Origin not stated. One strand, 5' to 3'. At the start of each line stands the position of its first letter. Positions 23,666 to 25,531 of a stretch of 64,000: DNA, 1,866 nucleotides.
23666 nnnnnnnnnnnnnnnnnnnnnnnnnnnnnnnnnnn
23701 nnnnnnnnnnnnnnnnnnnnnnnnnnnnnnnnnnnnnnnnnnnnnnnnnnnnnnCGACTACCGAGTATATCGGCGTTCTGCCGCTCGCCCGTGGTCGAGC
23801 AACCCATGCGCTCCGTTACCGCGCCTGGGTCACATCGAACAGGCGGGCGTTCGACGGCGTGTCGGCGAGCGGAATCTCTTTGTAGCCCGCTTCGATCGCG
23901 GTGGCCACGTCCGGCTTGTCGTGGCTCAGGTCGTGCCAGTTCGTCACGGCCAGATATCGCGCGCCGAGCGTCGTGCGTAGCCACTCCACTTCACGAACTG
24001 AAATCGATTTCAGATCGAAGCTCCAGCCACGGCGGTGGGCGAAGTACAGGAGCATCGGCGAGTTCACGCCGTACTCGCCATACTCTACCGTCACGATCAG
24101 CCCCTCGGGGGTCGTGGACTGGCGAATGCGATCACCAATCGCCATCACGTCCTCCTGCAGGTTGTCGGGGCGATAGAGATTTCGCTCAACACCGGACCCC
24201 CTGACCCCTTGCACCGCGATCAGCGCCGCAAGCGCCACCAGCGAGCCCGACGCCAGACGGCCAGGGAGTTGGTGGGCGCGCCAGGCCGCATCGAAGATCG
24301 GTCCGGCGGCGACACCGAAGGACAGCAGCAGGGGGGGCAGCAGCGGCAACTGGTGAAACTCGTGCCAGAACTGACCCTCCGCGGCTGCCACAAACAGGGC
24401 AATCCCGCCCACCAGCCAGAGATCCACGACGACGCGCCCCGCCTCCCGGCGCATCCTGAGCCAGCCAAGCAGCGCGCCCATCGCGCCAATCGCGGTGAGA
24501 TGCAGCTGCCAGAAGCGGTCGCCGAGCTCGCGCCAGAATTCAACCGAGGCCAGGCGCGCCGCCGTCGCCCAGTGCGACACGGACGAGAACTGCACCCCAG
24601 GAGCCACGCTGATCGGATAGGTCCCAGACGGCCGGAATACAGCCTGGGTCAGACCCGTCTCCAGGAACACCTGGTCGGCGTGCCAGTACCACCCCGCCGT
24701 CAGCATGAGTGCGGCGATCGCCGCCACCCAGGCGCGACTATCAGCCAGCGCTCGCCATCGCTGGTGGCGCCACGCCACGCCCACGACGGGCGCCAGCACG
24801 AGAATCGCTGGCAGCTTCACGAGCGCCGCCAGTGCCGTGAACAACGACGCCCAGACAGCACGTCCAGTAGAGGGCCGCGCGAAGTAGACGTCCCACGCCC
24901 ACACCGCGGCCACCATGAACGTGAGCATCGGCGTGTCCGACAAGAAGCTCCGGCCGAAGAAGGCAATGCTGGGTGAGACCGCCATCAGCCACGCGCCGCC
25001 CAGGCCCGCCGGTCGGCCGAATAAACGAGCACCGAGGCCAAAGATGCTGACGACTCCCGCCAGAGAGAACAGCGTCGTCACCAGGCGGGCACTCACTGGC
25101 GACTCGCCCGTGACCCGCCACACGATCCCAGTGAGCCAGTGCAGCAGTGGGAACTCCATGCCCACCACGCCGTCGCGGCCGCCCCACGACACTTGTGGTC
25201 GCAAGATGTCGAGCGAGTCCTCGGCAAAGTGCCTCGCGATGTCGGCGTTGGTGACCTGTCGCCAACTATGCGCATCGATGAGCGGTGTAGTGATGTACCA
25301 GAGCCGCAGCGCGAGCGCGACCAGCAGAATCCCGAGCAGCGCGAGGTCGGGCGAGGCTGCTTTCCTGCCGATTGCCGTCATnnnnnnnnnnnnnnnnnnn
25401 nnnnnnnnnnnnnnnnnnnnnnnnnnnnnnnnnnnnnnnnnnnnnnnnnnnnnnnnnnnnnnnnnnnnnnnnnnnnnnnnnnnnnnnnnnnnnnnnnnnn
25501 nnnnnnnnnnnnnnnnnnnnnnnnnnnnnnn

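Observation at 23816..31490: Accessory block: three paralogous secreted FN3-repeat proteins bracketed by a GT39 (GT-C) glycosyltransferase and a WecD-like N-acetyltransferase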

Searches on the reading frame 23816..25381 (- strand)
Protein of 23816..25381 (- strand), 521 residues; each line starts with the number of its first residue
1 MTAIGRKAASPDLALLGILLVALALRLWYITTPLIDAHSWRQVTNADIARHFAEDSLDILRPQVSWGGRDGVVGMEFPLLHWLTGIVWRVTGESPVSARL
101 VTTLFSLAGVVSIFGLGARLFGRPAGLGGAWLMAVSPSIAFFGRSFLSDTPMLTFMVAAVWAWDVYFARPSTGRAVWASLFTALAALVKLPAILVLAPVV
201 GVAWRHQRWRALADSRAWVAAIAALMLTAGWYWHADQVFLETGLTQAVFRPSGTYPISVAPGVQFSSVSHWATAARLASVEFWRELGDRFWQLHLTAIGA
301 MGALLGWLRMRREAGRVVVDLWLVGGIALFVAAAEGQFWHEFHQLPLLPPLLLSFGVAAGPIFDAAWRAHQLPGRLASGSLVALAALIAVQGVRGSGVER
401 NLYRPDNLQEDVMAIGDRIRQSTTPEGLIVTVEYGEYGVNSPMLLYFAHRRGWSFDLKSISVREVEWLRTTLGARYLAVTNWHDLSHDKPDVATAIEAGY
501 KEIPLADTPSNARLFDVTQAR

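Call 4: search_protein_families(library=pfam, proteins=[window:23816-25381:-], max_evalue=0.1)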
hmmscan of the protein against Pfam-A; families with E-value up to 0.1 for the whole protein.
window:23816-25381:- (521 aa): 3 families
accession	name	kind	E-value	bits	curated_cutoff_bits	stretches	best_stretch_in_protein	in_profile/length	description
PF13231.12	PMT_2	-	7.4e-16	59.2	26.1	1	78-233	4-160/160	Dolichyl-phosphate-mannose-protein mannosyltransferase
PF02366.24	PMT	-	0.00027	21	22.7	1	91-219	78-212/245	Dolichyl-phosphate-mannose-protein mannosyltransferase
PF03901.23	Glyco_transf_22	-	0.0014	18.3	23.8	1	76-231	56-220/414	Alg9-like mannosyltransferase family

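Call 5: search_protein_families(library=ncbifam, proteins=[window:23816-25381:-], max_evalue=0.1)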
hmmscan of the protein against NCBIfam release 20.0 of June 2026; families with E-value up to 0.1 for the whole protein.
window:23816-25381:- (521 aa): 3 families
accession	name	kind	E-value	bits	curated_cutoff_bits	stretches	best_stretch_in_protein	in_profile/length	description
TIGR03663.1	TIGR03663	subfamily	4.7e-08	32.5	126.25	1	78-412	53-383/435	flippase activity-associated protein Agl23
NF046093.1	AZOBR_p60025_fam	subfamily_domain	0.0008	18.7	150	1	95-222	109-226/232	AZOBR_p60025 family cell surface glycopolymer formation protein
NF047510.1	LIC_10190_fam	subfamily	0.051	12.3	100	1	125-227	196-295/424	LIC_10190 family membrane protein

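Call 36: search_solved_structures(query=A3, max_evalue=10, show_alignments=2)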
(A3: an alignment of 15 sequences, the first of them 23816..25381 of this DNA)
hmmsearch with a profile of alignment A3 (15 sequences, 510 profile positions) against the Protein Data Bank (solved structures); distinct sequences matched with E-value up to 10: 1.
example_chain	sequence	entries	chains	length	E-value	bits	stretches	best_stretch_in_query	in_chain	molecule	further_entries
7urf_O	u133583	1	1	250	1.2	11.1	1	119-162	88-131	3H02 heavy chain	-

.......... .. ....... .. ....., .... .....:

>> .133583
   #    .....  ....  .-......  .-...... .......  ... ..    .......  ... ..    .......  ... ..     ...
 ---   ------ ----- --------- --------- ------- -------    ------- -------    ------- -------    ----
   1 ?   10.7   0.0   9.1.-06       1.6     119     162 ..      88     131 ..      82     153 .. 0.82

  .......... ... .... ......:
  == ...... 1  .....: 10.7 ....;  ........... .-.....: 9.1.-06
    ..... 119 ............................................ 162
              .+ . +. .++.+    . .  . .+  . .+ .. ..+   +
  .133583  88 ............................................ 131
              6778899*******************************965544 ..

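Call 37: find_homologous_proteins(query=window:23816-25381:-, max_evalue=0.001)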
Query window:23816-25381:- (521 aa): 369 proteins with E <= 0.001 among 8000 candidates; the best 120 are listed.
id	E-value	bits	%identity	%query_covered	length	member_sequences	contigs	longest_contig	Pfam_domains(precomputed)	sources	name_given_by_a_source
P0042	0.0e+0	1087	93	100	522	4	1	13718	PF13231.13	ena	-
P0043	0.0e+0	1019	87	100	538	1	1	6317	PF02366.25,PF13231.13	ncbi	-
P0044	7.8e-240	815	69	100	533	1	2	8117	PF13231.13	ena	-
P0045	5.4e-228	776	68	99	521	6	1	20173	PF02366.25,PF13231.13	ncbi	-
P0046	9.6e-224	762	67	95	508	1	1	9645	PF13231.13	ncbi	ncbi:MAG: glycosyltransferase family 39 protein [Acidobacteriota bacterium]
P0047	3.6e-223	760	67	96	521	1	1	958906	PF02366.25,PF03901.24,PF13231.13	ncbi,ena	-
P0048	1.0e-220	752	65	100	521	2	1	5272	PF13231.13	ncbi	-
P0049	8.6e-220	749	67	95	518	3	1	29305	PF02366.25,PF13231.13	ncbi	-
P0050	2.4e-219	748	67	95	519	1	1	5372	PF13231.13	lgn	-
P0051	6.5e-218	743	66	96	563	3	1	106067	PF02366.25,PF13231.13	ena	-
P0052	2.1e-217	741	64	100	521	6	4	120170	PF02366.25,PF13231.13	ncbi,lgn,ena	-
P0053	4.4e-217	740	66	95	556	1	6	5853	PF02366.25,PF13231.13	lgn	-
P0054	9.8e-216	736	65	100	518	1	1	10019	PF13231.13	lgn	-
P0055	4.1e-215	734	64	100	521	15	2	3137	PF02366.25,PF13231.13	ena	-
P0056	2.8e-213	728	64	96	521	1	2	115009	PF02366.25,PF13231.13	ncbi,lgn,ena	-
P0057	1.8e-212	725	64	100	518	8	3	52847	PF13231.13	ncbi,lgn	-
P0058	2.5e-212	725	63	100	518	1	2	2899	PF13231.13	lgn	-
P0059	7.2e-212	723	63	100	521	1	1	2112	PF02366.25,PF13231.13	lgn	-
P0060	1.9e-211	722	64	100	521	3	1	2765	PF02366.25,PF13231.13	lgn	-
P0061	8.1e-211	720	64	96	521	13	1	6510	PF02366.25,PF13231.13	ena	-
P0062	1.2e-209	716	64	100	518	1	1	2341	PF13231.13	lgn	-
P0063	1.3e-208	712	64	98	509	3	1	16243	PF02366.25,PF13231.13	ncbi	-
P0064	2.8e-208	711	64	100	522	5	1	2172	PF13231.13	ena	-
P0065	4.4e-208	711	63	100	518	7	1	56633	PF13231.13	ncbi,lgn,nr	ncbi:MAG: glycosyltransferase family 39 protein [Acidobacteria bacterium]|nr:glycosyltransferase fam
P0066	6.1e-208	710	63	100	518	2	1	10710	PF13231.13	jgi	jgi:4-amino-4-deoxy-L-arabinose transferase-like glycosyltransferase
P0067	3.4e-202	691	61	100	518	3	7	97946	PF13231.13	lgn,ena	-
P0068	6.7e-196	670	62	93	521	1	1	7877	PF02366.25,PF13231.13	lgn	-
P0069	6.0e-195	667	61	98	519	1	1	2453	PF13231.13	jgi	jgi:4-amino-4-deoxy-L-arabinose transferase-like glycosyltransferase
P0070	1.1e-192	660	59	95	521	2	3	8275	PF13231.13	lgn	-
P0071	6.5e-192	657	60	98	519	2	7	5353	PF13231.13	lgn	-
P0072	1.2e-188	646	58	97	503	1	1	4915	PF13231.13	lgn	-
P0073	3.8e-188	645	60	95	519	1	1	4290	PF13231.13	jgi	jgi:4-amino-4-deoxy-L-arabinose transferase-like glycosyltransferase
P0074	2.2e-171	589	54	96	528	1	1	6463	PF02366.25,PF13231.13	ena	-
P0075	1.6e-168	580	68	74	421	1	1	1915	PF02366.25,PF13231.13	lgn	-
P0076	3.6e-165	569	52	100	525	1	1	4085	PF02366.25,PF13231.13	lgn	-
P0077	4.1e-163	562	54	96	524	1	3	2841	PF02366.25,PF13231.13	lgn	-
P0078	8.6e-163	561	55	96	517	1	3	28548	PF13231.13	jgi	jgi:4-amino-4-deoxy-L-arabinose transferase-like glycosyltransferase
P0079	9.3e-162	558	53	98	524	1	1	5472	PF13231.13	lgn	-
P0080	2.8e-161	556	54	95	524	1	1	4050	PF02366.25,PF13231.13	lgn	-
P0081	3.2e-161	556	54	91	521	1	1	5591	PF13231.13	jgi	jgi:4-amino-4-deoxy-L-arabinose transferase-like glycosyltransferase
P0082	3.2e-160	553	54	94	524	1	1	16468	PF02366.25,PF13231.13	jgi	jgi:4-amino-4-deoxy-L-arabinose transferase-like glycosyltransferase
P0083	7.3e-160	551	54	98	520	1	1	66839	PF02366.25,PF13231.13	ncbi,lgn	-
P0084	7.5e-159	548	55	91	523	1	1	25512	PF13231.13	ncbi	ncbi:MAG: ArnT family glycosyltransferase [Vicinamibacterales bacterium]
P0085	1.0e-158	548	53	95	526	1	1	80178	PF02366.25,PF13231.13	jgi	jgi:4-amino-4-deoxy-L-arabinose transferase-like glycosyltransferase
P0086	1.1e-158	547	53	92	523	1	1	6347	PF02366.25,PF13231.13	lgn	-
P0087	3.1e-158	546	51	95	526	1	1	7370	PF13231.13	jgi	jgi:4-amino-4-deoxy-L-arabinose transferase-like glycosyltransferase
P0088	3.3e-158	546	53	92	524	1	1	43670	PF13231.13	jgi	jgi:4-amino-4-deoxy-L-arabinose transferase-like glycosyltransferase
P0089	1.3e-157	544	51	99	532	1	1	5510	PF02366.25,PF13231.13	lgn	-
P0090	1.8e-157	544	54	96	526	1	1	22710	PF02366.25,PF13231.13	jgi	jgi:4-amino-4-deoxy-L-arabinose transferase-like glycosyltransferase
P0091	1.3e-156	541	53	92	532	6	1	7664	PF02366.25,PF13231.13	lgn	-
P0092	1.8e-156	540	53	96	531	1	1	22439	PF02366.25,PF13231.13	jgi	jgi:4-amino-4-deoxy-L-arabinose transferase-like glycosyltransferase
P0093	1.8e-156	540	53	95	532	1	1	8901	PF02366.25,PF02516.21,PF13231.13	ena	-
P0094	2.0e-156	540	53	89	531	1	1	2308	PF02366.25,PF13231.13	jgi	jgi:hypothetical protein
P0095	2.6e-156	540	51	94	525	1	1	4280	PF02366.25,PF13231.13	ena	-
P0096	2.8e-156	540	51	100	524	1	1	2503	PF02366.25,PF13231.13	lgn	-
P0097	3.5e-156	539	51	100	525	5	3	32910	PF02366.25,PF13231.13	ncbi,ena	-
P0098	4.1e-156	539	53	95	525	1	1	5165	PF13231.13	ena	-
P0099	6.3e-156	538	53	95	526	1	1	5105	PF13231.13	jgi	jgi:4-amino-4-deoxy-L-arabinose transferase-like glycosyltransferase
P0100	1.3e-155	537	52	99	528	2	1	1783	PF03901.24,PF13231.13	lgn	-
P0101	1.3e-155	537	52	99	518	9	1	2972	PF13231.13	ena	-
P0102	1.4e-155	537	51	99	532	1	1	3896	PF02366.25,PF13231.13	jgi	jgi:4-amino-4-deoxy-L-arabinose transferase-like glycosyltransferase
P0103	1.7e-155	537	50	100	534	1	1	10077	PF03901.24,PF13231.13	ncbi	-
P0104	3.2e-155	536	53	97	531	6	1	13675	PF02366.25,PF13231.13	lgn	-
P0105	3.4e-155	536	53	96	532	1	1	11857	PF02366.25,PF13231.13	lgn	-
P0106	5.0e-155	535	53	95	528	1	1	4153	PF02366.25,PF13231.13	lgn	-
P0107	6.9e-155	535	54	98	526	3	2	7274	PF02366.25,PF13231.13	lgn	-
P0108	2.2e-154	533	52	94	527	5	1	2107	PF02366.25,PF13231.13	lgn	-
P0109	4.7e-154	532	53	87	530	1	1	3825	PF13231.13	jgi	jgi:4-amino-4-deoxy-L-arabinose transferase-like glycosyltransferase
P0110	7.4e-154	532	52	96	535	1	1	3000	PF02366.25,PF13231.13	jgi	jgi:4-amino-4-deoxy-L-arabinose transferase-like glycosyltransferase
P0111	3.4e-153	529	54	90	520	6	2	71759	PF02366.25,PF13231.13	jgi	jgi:hypothetical protein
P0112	3.5e-153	529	53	95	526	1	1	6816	PF02366.25,PF13231.13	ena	-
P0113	3.5e-153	529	49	99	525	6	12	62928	PF02366.25,PF13231.13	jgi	jgi:4-amino-4-deoxy-L-arabinose transferase-like glycosyltransferase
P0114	3.7e-153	529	53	92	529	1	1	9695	PF02366.25,PF13231.13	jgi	jgi:4-amino-4-deoxy-L-arabinose transferase-like glycosyltransferase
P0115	5.3e-153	529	50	99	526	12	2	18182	PF02366.25,PF13231.13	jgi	jgi:4-amino-4-deoxy-L-arabinose transferase-like glycosyltransferase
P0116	6.1e-153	529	52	96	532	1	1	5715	PF02366.25,PF13231.13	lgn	-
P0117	8.1e-153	528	51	93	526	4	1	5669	PF02366.25,PF13231.13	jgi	-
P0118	1.4e-152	527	51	99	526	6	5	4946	PF02366.25,PF13231.13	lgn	-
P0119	1.5e-152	527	51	97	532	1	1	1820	PF02366.25,PF13231.13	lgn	-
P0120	4.9e-152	526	53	96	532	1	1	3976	PF02366.25,PF13231.13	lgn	-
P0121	5.9e-152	525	49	100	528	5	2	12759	PF03901.24,PF13231.13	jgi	-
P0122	9.3e-152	525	52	97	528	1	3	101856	PF03901.24,PF13231.13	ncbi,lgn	-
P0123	1.5e-151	524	52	97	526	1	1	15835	PF02366.25,PF13231.13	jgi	jgi:4-amino-4-deoxy-L-arabinose transferase-like glycosyltransferase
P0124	2.5e-151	523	72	64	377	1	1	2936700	PF13231.13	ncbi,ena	-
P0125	3.1e-151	523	50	98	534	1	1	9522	PF13231.13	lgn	-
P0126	3.8e-151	523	53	96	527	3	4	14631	PF02366.25,PF13231.13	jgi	-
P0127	4.2e-151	523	50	95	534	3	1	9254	PF13231.13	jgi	-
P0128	4.3e-151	522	51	94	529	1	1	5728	PF02366.25,PF13231.13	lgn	-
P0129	5.2e-151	522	50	94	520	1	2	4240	PF02366.25,PF13231.13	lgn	-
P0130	1.2e-150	521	51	97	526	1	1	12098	PF02366.25,PF13231.13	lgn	-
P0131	2.5e-150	520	52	96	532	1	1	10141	PF02366.25,PF13231.13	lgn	-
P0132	3.0e-150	520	51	95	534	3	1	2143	PF13231.13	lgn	-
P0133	3.9e-150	519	51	92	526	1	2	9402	PF02366.25,PF13231.13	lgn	-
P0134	4.4e-150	519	49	99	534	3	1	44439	PF03901.24,PF13231.13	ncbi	-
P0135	4.5e-150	519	53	90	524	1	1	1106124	PF02366.25,PF13231.13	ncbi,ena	-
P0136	6.2e-150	519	50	95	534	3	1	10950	PF13231.13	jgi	-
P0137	1.8e-149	517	51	96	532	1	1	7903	PF02366.25,PF13231.13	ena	-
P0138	2.6e-149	517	50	98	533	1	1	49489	PF13231.13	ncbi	-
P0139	4.8e-149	516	49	98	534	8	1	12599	PF03901.24,PF13231.13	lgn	-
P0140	5.3e-149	516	49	98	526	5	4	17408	PF13231.13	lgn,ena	-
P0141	9.5e-149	515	49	98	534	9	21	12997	PF13231.13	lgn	-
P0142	1.2e-148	514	49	95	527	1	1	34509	PF02366.25,PF13231.13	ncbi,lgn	-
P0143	2.1e-148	514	53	90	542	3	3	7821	PF02366.25,PF13231.13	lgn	-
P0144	5.8e-148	512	50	95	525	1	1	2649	PF13231.13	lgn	-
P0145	6.2e-148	512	49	95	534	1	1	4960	PF03901.24,PF13231.13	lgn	-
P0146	1.3e-147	511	50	98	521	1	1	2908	PF02366.25,PF13231.13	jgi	jgi:4-amino-4-deoxy-L-arabinose transferase-like glycosyltransferase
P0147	1.4e-147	511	50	92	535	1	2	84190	PF02366.25,PF13231.13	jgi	-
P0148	2.3e-145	504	51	94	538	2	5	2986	PF02366.25,PF13231.13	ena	-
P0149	2.2e-144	500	51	97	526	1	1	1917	PF02366.25,PF13231.13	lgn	-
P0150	5.3e-144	499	48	95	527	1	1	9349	PF02366.25,PF13231.13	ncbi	-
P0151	5.6e-143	496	49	95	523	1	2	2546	PF02366.25,PF13231.13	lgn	-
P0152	3.3e-142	493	48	95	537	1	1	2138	PF02366.25,PF13231.13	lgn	-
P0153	3.6e-141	490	48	95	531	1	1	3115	PF02366.25,PF13231.13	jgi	jgi:4-amino-4-deoxy-L-arabinose transferase-like glycosyltransferase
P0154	4.9e-140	486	49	98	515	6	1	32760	PF13231.13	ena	-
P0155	6.0e-140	486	50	94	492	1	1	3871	PF13231.13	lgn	-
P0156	1.6e-138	481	48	99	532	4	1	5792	PF02366.25,PF13231.13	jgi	jgi:4-amino-4-deoxy-L-arabinose transferase-like glycosyltransferase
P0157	2.8e-138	480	47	99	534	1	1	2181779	PF02366.25,PF13231.13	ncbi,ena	-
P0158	1.9e-137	477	47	98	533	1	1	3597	PF13231.13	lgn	-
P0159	9.0e-137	475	47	98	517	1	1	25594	PF02366.25,PF13231.13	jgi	-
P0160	9.9e-137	475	48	94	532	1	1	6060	PF13231.13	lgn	-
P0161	1.6e-135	471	50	93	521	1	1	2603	PF02366.25,PF13231.13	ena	-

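Call 38: find_encoding_contigs(protein=P0157, flank=8000, max_places=2)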
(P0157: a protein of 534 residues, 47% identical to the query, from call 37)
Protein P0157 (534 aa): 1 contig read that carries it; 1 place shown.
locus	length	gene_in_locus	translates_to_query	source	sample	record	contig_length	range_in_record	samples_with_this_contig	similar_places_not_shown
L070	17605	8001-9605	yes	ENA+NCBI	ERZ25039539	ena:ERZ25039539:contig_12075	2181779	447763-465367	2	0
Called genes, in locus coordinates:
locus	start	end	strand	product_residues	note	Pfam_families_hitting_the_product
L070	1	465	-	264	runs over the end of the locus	PF01171:ATP_bind_3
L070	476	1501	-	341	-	PF00534:Glycos_transf_1, PF13692:Glyco_trans_1_4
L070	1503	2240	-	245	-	PF14602:Hexapep_2 (faint), PF00132:Hexapep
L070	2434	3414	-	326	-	PF01073:3Beta_HSD, PF01370:Epimerase, PF04321:RmlD_sub_bind, PF05368:NmrA, PF07993:NAD_binding_4, PF13460:NAD_binding_10, PF16363:GDP_Man_Dehyd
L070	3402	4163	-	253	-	PF05175:MTS, PF13489:Methyltransf_23, PF01209:Ubie_methyltran, PF07021:MetW, PF13847:Methyltransf_31, PF08241:Methyltransf_11, PF08242:Methyltransf_12, PF13649:Methyltransf_25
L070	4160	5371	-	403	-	PF13439:Glyco_transf_4, PF13579:Glyco_trans_4_4, PF00534:Glycos_transf_1, PF13692:Glyco_trans_1_4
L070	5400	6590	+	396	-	PF13946:DUF4214, PF13489:Methyltransf_23 (weak), PF08241:Methyltransf_11, PF13649:Methyltransf_25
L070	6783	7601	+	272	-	PF16655:PhoD_N (faint), PF25788:Ig_Rha78A_N (faint)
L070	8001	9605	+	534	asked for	PF02366:PMT, PF13231:PMT_2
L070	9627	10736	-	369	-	PF01833:TIG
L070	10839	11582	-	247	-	-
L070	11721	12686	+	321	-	PF03706:LPG_synthase_TM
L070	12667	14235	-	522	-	-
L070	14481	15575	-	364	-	PF13439:Glyco_transf_4, PF13579:Glyco_trans_4_4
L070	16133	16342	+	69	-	-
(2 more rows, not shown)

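Call 39: find_encoding_contigs(protein=P0122, flank=8000, max_places=2)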
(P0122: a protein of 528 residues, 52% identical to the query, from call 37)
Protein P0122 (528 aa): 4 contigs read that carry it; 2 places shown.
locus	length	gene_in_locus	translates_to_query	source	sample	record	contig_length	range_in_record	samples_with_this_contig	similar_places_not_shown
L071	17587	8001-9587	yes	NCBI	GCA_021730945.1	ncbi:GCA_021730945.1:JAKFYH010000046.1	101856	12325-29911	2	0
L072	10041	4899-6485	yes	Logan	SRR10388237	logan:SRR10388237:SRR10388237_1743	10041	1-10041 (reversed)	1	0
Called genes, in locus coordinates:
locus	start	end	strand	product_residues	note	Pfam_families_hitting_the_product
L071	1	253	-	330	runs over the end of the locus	PF01073:3Beta_HSD, PF01370:Epimerase, PF02719:Polysacc_synt_2 (weak), PF04321:RmlD_sub_bind, PF05368:NmrA, PF07993:NAD_binding_4, PF13460:NAD_binding_10, PF16363:GDP_Man_Dehyd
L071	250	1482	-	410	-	PF13439:Glyco_transf_4, PF13579:Glyco_trans_4_4, PF00534:Glycos_transf_1, PF13692:Glyco_trans_1_4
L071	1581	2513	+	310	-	PF03706:LPG_synthase_TM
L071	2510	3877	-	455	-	PF13489:Methyltransf_23, PF07021:MetW, PF08241:Methyltransf_11, PF08242:Methyltransf_12 (weak), PF13649:Methyltransf_25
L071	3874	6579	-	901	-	-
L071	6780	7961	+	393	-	-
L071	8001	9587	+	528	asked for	PF03901:Glyco_transf_22 (weak), PF13231:PMT_2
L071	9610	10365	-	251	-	PF13505:OMP_b-brl (weak)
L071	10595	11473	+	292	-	-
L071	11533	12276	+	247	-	PF13489:Methyltransf_23, PF08241:Methyltransf_11, PF08242:Methyltransf_12, PF13649:Methyltransf_25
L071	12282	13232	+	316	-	PF03706:LPG_synthase_TM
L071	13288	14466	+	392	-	PF04055:Radical_SAM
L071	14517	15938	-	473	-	PF03062:MBOAT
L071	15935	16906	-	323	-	-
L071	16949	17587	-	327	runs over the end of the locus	PF02494:HYR, PF25182:NonGDSL (weak), PF00657:Lipase_GDSL, PF13472:Lipase_GDSL_2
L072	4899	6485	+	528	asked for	PF03901:Glyco_transf_22 (weak), PF13231:PMT_2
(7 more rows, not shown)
